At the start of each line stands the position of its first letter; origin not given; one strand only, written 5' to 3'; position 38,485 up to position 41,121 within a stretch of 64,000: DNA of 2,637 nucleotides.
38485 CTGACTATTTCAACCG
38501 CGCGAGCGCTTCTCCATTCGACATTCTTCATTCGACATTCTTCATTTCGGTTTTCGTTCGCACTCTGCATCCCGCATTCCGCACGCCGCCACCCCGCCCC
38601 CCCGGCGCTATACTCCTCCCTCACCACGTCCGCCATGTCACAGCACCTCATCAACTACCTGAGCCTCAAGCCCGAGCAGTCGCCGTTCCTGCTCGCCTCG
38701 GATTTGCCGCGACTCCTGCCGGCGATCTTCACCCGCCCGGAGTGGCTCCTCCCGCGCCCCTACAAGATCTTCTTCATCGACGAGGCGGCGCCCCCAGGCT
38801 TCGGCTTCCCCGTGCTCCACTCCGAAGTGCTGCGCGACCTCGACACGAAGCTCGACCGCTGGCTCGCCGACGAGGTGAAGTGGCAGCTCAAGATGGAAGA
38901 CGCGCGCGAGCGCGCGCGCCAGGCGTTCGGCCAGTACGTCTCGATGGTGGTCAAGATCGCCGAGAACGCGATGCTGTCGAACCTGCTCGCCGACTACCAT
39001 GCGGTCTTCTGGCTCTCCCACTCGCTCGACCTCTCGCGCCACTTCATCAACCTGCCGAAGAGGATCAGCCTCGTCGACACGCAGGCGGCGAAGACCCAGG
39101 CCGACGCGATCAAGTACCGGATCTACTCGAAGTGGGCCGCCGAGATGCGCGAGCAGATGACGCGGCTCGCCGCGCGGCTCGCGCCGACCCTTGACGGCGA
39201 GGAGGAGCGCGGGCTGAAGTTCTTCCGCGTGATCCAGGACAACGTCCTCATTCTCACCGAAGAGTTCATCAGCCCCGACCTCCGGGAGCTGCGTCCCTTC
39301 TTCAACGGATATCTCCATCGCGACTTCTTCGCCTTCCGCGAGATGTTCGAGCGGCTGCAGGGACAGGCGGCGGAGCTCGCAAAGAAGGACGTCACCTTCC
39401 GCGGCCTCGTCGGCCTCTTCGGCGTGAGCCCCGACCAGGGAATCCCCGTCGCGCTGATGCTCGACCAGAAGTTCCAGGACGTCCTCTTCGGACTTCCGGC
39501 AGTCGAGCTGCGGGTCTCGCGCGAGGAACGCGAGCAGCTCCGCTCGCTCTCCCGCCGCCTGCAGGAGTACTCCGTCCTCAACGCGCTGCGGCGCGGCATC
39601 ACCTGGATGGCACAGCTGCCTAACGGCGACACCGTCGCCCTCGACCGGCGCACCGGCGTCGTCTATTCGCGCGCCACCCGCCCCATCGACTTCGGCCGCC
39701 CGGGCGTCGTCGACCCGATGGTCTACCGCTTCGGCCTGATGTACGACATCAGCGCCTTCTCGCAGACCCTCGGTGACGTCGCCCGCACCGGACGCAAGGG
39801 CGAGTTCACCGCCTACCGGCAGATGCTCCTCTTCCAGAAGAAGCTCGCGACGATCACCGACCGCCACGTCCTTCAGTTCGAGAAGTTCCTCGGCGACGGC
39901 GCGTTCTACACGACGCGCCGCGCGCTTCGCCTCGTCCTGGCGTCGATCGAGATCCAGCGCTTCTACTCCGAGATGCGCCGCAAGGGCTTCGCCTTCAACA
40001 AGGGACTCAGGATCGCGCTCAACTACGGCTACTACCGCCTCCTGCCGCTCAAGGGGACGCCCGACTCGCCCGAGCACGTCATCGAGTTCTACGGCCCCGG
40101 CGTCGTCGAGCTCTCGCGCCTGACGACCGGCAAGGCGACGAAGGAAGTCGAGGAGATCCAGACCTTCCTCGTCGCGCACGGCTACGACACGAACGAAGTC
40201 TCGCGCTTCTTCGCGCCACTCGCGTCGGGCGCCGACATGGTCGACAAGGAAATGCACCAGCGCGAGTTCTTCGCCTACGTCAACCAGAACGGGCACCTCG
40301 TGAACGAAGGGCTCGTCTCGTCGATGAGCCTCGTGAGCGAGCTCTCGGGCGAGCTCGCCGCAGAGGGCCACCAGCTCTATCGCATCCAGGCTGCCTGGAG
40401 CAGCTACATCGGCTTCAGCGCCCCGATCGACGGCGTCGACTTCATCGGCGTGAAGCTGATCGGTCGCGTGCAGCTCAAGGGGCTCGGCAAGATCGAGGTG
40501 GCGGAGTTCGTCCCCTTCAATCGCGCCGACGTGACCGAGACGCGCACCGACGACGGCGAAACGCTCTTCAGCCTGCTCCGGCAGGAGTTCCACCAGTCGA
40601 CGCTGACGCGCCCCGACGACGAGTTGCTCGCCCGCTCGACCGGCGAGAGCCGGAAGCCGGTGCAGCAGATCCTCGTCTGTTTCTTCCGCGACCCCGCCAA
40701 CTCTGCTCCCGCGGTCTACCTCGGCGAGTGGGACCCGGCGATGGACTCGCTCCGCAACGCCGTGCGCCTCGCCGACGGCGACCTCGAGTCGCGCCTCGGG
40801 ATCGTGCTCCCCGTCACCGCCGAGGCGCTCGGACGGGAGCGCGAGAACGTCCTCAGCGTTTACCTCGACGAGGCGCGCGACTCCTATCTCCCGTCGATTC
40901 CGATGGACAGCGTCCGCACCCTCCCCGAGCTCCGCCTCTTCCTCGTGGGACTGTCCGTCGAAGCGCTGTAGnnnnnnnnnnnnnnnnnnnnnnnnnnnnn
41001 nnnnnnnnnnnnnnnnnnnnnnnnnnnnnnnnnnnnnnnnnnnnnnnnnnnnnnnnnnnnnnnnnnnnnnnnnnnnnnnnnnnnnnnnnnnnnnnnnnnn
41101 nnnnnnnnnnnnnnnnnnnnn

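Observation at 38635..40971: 778-aa orphan protein with a divergent nucleotidyl-cyclase-like palm domain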

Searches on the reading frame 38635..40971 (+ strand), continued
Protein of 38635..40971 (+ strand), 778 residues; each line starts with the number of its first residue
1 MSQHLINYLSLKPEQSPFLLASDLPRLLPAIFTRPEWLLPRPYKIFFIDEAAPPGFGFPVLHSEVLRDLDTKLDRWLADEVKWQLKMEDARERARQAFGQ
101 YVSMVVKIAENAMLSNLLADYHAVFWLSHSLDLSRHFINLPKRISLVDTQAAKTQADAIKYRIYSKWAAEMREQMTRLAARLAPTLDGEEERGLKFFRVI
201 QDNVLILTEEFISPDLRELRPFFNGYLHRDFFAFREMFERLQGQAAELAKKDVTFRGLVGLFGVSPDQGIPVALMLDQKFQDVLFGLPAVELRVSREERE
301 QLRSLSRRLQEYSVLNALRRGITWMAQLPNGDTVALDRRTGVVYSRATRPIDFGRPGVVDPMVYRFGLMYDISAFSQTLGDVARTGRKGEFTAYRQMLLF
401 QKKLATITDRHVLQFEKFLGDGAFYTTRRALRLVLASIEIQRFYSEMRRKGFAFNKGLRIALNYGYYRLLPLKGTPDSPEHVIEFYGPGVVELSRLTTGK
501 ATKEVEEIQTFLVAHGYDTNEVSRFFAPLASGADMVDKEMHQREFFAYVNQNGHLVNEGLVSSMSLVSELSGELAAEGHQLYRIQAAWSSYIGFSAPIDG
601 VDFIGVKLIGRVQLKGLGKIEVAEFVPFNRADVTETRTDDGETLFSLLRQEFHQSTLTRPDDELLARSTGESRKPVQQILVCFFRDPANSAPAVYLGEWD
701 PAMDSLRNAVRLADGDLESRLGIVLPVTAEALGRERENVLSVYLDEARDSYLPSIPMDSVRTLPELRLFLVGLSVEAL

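Call 61: find_encoding_contigs(protein=P0395, flank=7000, max_places=1)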
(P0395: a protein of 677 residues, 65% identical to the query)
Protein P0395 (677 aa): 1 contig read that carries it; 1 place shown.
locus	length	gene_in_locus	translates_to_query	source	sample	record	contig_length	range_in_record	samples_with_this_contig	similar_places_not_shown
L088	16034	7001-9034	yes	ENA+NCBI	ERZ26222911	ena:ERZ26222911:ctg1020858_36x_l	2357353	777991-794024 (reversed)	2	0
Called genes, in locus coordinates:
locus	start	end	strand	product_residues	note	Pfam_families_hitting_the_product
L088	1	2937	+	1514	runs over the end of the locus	PF00932:LTD (faint), PF19580:Exo_endo_phos_3 (weak)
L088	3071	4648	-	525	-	PF02321:OEP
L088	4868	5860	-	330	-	PF00005:ABC_tran, PF13304:AAA_21 (weak), PF08352:oligo_HPY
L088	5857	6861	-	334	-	PF00005:ABC_tran, PF13304:AAA_21 (weak), PF08352:oligo_HPY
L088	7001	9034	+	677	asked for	-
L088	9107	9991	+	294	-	PF01259:SAICAR_synt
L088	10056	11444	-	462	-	PF18073:Zn_ribbon_LapB, PF06745:ATPase, PF08423:Rad51 (faint), PF13481:AAA_25, PF13191:AAA_16 (weak), PF13401:AAA_22 (weak)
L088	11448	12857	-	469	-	PF00772:DnaB, PF03796:DnaB_C, PF13481:AAA_25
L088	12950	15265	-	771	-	PF00515:TPR_1 (faint), PF07719:TPR_2 (faint), PF12895:ANAPC3 (faint), PF13176:TPR_7 (faint), PF13181:TPR_8 (faint), PF23914:TPR_CcmH_CycH (weak), PF13424:TPR_12 (weak), PF13432:TPR_16 (weak), +4 more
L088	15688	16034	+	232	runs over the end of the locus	-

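Call 62: find_encoding_contigs(protein=P0442, flank=7000, max_places=1)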
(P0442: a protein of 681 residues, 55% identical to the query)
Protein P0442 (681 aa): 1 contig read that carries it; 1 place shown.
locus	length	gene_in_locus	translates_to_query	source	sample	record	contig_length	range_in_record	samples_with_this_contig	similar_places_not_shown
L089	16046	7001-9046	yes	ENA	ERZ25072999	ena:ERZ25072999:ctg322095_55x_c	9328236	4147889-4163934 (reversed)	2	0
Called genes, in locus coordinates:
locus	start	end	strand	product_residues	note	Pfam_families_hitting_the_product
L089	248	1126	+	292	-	PF13622:4HBT_3, PF20789:4HBT_3C, PF02551:Acyl_CoA_thio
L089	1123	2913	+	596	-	PF07719:TPR_2 (faint), PF00515:TPR_1 (faint), PF13432:TPR_16, PF14559:TPR_19 (faint)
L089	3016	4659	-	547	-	PF02321:OEP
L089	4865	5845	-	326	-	PF00005:ABC_tran, PF13304:AAA_21 (faint), PF13401:AAA_22 (faint), PF08352:oligo_HPY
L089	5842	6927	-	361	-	PF00005:ABC_tran, PF13304:AAA_21 (weak), PF08352:oligo_HPY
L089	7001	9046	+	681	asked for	-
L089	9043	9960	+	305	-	PF01259:SAICAR_synt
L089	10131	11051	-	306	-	PF04227:Indigoidine_A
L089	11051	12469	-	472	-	PF13181:TPR_8 (faint), PF13424:TPR_12 (faint), PF13414:TPR_11 (faint), PF13428:TPR_14 (faint), PF23914:TPR_CcmH_CycH (faint), PF13371:TPR_9 (weak), PF13432:TPR_16 (weak), PF14559:TPR_19 (weak), +3 more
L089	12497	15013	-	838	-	PF13492:GAF_3 (weak), PF07228:SpoIIE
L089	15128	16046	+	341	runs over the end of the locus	PF02912:Phe_tRNA-synt_N, PF01409:tRNA-synt_2d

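Call 63: find_encoding_contigs(protein=P0496, flank=7000, max_places=1)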
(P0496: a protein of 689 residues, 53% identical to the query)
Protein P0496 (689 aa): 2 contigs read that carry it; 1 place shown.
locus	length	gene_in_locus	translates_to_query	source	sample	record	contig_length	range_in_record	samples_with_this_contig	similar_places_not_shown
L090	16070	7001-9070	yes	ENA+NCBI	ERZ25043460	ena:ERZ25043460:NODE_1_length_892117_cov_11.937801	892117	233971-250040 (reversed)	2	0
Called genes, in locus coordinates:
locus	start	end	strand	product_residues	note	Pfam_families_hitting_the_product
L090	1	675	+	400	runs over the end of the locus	PF07724:AAA_2 (weak)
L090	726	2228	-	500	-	PF01435:Peptidase_M48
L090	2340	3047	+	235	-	-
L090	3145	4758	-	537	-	PF02321:OEP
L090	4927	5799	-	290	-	PF00005:ABC_tran, PF13304:AAA_21 (faint), PF08352:oligo_HPY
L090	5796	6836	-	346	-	PF00005:ABC_tran, PF13304:AAA_21 (faint), PF08352:oligo_HPY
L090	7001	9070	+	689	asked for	-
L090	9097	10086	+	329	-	PF01259:SAICAR_synt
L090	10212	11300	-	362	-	-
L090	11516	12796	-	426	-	-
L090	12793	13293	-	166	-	-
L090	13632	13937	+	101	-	PF14114:DUF4286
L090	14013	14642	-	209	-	PF13302:Acetyltransf_3, PF00583:Acetyltransf_1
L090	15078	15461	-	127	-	PF02021:UPF0102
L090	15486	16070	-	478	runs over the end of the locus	PF01406:tRNA-synt_1e, PF01921:tRNA-synt_1f (faint), PF09334:tRNA-synt_1g (weak), PF09190:DALR_2, PF23493:CysS_C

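Call 64: find_encoding_contigs(protein=P0472, flank=5000, max_places=1)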
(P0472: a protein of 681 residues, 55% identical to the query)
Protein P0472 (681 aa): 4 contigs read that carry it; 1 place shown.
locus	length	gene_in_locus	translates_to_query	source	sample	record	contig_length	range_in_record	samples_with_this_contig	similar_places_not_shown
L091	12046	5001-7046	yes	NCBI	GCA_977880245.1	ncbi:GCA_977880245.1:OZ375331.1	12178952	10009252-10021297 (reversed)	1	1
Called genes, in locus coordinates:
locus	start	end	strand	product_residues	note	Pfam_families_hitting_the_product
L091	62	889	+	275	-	PF13489:Methyltransf_23, PF08241:Methyltransf_11, PF08242:Methyltransf_12, PF13649:Methyltransf_25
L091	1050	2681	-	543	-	PF02321:OEP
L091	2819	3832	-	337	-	PF00005:ABC_tran, PF13304:AAA_21 (faint), PF08352:oligo_HPY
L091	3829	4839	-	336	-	PF00005:ABC_tran, PF13304:AAA_21 (weak), PF08352:oligo_HPY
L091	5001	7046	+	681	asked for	-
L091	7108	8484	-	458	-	PF00772:DnaB, PF03796:DnaB_C, PF06745:ATPase (weak), PF13481:AAA_25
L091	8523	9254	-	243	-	-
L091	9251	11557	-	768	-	PF14559:TPR_19 (weak), PF23914:TPR_CcmH_CycH (weak), PF13432:TPR_16, PF14559:TPR_19 (weak), PF13432:TPR_16, PF13371:TPR_9 (weak), PF13414:TPR_11 (weak), PF13432:TPR_16, +18 more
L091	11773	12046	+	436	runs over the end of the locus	PF05157:MshEN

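Call 65: find_encoding_contigs(protein=P0513, flank=5000, max_places=1)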
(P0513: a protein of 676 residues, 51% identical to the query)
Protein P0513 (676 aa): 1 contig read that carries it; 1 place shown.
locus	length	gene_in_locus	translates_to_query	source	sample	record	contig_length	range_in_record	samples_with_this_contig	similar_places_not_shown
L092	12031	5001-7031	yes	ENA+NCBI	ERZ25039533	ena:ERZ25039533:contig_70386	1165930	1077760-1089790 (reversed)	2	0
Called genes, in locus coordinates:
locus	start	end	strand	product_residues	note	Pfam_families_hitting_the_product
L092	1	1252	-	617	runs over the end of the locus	PF02321:OEP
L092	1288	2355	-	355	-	PF00005:ABC_tran, PF13304:AAA_21 (faint), PF08352:oligo_HPY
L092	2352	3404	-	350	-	PF00005:ABC_tran, PF08352:oligo_HPY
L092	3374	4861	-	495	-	PF02789:Peptidase_M17_N (weak), PF00883:Peptidase_M17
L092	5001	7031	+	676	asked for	-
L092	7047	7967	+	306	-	PF01259:SAICAR_synt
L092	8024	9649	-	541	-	PF02597:ThiS, PF00899:ThiF, PF00581:Rhodanese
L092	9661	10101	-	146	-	PF01398:JAB (weak), PF14464:Prok-JAB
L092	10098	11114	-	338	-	PF00291:PALP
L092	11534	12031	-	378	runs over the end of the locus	PF06745:ATPase, PF13191:AAA_16 (weak), PF13481:AAA_25, PF25199:nSTAND_NTPase5 (faint), PF13541:ChlI (weak)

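Call 66: find_encoding_contigs(protein=P0465, flank=5000, max_places=1)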
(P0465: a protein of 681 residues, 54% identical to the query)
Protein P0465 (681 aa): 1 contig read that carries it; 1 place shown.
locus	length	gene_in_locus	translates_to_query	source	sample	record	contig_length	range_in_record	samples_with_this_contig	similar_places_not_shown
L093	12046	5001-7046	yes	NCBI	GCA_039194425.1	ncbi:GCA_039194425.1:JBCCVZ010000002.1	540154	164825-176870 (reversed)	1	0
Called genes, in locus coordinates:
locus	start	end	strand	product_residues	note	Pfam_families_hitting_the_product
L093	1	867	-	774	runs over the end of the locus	PF02321:OEP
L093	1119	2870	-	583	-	PF02321:OEP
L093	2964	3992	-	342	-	PF00005:ABC_tran, PF13401:AAA_22 (weak), PF13304:AAA_21 (faint), PF08352:oligo_HPY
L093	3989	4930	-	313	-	PF00005:ABC_tran, PF13304:AAA_21 (weak)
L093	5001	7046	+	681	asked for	-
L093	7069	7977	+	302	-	PF01259:SAICAR_synt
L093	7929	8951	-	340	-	PF00535:Glycos_transf_2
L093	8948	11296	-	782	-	PF13231:PMT_2 (faint)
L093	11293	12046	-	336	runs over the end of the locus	-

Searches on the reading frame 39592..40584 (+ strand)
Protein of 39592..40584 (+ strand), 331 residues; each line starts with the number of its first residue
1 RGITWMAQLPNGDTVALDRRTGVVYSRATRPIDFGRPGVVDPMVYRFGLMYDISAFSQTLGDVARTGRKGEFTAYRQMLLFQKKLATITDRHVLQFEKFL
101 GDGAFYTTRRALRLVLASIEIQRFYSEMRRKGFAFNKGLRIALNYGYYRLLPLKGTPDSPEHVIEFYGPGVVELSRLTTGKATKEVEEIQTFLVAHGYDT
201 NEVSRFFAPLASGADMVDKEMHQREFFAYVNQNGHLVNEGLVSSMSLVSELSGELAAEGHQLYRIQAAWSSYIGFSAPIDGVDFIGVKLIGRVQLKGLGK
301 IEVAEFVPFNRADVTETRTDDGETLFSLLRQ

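Call 34: predict_structure(alignment_id=A2)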
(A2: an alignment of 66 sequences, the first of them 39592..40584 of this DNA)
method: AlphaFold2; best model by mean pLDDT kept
length: 331 residues; sequences in the alignment: 66
mean_pLDDT: 89.2   pTM: 0.81
mean pLDDT of the five models: 89.2, 86.7, 85.8, 85.6, 83.3
residues with pLDDT >= 90: 214; 70-90: 82; 50-70: 34; < 50: 1
segments of 3 or more residues with pLDDT < 50: none
pLDDT, mean of each block of 10 residues (from residue 1): 76 80 78 67 90 93 93 95 97 94 94 98 97 96 94 67 80 87 70 92 84 68 92 90 98 98 96 97 98 89 98 97 96 93
secondary structure, 60 per line:
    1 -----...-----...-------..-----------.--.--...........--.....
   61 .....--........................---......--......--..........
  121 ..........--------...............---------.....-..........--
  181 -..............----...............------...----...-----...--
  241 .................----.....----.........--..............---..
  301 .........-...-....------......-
elements in order: E6-8 E14-16 E43-53 H56-65 H68-91 E95-100 E103-108 H111-130 E139-153 E163-167 H169-178 H182-195 H200-214 E228-230 E236-238 E241-244 H245-257 E262-266 E271-279 E282-295 E299-309 E315-318 H325-330

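Call 37: fold_search(model_id=the predicted structure, library=pdb)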
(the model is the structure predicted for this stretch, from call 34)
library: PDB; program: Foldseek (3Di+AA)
matches with E <= 10: 722; with E <= 0.001: 164
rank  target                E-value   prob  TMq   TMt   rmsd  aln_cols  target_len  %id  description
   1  5oyh_E                4.7e-08  1.00  0.41  0.71   7.8       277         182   13  crystal structure of the catalytic core of a rhodopsin-guanylyl cyclase with converted specificity in complex with ATP (released 2018-06-06)
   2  5oyh_D                8.8e-08  1.00  0.40  0.68   8.0       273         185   13  crystal structure of the catalytic core of a rhodopsin-guanylyl cyclase with converted specificity in complex with ATP (released 2018-06-06)
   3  5oyh_K                1.0e-07  1.00  0.41  0.70   7.8       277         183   13  crystal structure of the catalytic core of a rhodopsin-guanylyl cyclase with converted specificity in complex with ATP (released 2018-06-06)
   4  2w01_B                1.2e-07  1.00  0.43  0.68   4.8       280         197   13  Crystal structure of the guanylyl cyclase Cya2 (released 2008-09-30)
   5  5oyh_B                1.9e-07  1.00  0.40  0.69   8.0       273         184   13  crystal structure of the catalytic core of a rhodopsin-guanylyl cyclase with converted specificity in complex with ATP (released 2018-06-06)
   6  5d0e_B                2.2e-07  1.00  0.40  0.76   4.8       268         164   15  Crystal Structure of an adenylyl cyclase Ma1120-Cat in complex with GTP and calcium from Mycobacterium avium (released 2016-08-10)
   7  5oyh_A                2.2e-07  1.00  0.41  0.69   7.8       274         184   13  crystal structure of the catalytic core of a rhodopsin-guanylyl cyclase with converted specificity in complex with ATP (released 2018-06-06)
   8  1wc3_B                2.3e-07  1.00  0.41  0.66   5.7       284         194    9  Soluble adenylyl cyclase CyaC from S. platensis in complex with alpha, beta-methylene-ATP and Strontium (released 2004-12-20)
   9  5d0h_A                2.5e-07  1.00  0.39  0.76   4.7       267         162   14  Crystal Structure of triple mutant (KDA to EGY) of an adenylyl cyclase Ma1120 from Mycobacterium avium in complex with (released 2016-08-10)
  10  2bw7_B                2.8e-07  1.00  0.43  0.71   5.3       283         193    9  A novel mechanism for adenylyl cyclase inhibition from the crystal structure of its complex with catechol estrogen (released 2005-07-20)
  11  5o5k_A                2.8e-07  1.00  0.42  0.61   4.2       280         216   11  X-ray structure of a bacterial adenylyl cyclase soluble domain (released 2017-11-01)
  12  5oyh_N                2.9e-07  1.00  0.40  0.69   7.8       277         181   13  crystal structure of the catalytic core of a rhodopsin-guanylyl cyclase with converted specificity in complex with ATP (released 2018-06-06)
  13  4p2f                  3.3e-07  1.00  0.38  0.62   8.2       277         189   11  Monomeric form of a single mutant (F363R) of Mycobacterial Adenylyl cyclase Rv1625c (released 2014-09-17)
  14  3r5g_B                3.5e-07  1.00  0.46  0.74   3.9       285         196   11  Crystal structure of the adenylyl cyclase CyaB from P. aeruginosa (released 2012-01-11)
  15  2w01_A                3.5e-07  1.00  0.43  0.68   5.2       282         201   12  Crystal structure of the guanylyl cyclase Cya2 (released 2008-09-30)
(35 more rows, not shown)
